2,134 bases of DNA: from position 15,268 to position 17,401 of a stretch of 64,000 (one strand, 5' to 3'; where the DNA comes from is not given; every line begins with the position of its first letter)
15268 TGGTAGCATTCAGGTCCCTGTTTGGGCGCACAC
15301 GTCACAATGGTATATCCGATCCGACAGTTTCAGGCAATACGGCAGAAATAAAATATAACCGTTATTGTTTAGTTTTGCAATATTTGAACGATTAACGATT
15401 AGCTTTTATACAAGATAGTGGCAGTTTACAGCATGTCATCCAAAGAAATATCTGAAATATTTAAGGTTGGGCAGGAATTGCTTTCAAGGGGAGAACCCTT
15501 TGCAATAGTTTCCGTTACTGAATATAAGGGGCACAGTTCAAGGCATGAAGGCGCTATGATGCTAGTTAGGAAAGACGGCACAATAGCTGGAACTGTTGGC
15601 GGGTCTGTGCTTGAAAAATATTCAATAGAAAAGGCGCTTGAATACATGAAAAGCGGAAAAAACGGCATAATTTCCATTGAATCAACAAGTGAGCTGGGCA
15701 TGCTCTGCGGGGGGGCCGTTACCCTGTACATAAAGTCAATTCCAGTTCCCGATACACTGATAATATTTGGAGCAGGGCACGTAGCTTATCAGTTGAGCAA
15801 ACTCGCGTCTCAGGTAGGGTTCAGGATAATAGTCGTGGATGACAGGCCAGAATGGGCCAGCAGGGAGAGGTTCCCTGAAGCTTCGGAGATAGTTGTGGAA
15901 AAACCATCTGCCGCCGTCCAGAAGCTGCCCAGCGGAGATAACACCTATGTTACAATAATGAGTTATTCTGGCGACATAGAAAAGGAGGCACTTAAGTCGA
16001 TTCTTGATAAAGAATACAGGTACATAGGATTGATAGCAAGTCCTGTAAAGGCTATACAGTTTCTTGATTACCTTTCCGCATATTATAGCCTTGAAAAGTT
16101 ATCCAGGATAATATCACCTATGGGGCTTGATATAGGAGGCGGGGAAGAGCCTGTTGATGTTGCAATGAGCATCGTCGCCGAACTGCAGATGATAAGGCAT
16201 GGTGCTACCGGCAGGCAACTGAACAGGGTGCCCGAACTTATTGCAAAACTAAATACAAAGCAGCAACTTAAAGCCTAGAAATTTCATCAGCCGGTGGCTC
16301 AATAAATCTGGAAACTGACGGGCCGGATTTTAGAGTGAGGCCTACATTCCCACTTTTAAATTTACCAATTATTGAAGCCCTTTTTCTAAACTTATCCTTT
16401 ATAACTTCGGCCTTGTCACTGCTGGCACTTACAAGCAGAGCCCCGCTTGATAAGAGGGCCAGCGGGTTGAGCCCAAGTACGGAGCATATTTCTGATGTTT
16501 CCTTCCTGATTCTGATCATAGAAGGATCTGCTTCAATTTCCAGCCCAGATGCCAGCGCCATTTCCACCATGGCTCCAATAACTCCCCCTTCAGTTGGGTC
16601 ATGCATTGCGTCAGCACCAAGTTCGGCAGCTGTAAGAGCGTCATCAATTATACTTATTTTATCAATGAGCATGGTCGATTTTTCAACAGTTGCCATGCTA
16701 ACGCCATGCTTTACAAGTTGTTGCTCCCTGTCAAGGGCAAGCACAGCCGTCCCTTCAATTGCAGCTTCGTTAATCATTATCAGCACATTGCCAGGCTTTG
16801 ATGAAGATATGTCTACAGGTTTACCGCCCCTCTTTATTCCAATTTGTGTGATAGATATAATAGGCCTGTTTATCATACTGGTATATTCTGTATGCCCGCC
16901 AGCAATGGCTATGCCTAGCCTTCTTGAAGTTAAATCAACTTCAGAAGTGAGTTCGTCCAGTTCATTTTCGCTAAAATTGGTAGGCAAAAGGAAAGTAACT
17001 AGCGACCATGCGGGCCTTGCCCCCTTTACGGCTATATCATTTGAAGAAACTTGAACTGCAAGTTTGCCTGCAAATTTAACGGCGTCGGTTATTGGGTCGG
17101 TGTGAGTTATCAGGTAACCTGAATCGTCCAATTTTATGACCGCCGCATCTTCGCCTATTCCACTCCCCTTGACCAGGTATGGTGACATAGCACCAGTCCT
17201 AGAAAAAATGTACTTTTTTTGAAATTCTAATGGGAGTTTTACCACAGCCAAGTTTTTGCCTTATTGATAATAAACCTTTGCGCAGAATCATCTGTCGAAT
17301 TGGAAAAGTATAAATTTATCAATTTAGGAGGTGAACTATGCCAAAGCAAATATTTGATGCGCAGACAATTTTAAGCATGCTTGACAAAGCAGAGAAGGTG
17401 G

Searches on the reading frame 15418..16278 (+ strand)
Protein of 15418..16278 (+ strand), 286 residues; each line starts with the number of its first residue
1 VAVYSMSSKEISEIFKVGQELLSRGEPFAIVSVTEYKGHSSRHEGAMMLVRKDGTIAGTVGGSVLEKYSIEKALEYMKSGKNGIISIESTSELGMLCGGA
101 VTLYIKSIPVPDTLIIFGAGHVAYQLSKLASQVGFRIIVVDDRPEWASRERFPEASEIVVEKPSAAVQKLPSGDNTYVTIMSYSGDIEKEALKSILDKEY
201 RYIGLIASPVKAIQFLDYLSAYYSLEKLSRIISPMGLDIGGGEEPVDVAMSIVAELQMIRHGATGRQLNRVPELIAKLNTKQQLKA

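Call 43: search_protein_families(library=pfam, proteins=[window:15418-16278:+], max_evalue=0.001)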
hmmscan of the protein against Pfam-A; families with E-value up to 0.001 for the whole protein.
window:15418-16278:+ (286 aa): 2 families
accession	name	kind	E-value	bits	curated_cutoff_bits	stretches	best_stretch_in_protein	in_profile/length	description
PF13478.12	XdhC_C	-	1.6e-32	113.1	29.7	1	114-256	1-125/125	XdhC Rossmann domain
PF02625.21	XdhC_CoxI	-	1.2e-17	64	24.3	1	22-86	2-66/68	XdhC and CoxI family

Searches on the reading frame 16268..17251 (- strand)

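Call 43: search_protein_families(library=pfam, proteins=[window:16268-17251:-], max_evalue=0.001)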
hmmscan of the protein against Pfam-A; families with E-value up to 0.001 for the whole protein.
window:16268-17251:- (327 aa): 2 families
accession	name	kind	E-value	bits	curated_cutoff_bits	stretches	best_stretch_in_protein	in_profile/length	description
PF00586.29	AIRS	-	3.4e-18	66.5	24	1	33-139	1-111/112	AIR synthase related protein, N-terminal domain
PF02769.27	AIRS_C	-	2.3e-16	60.8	23.1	1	152-302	1-149/156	AIR synthase related protein, C-terminal domain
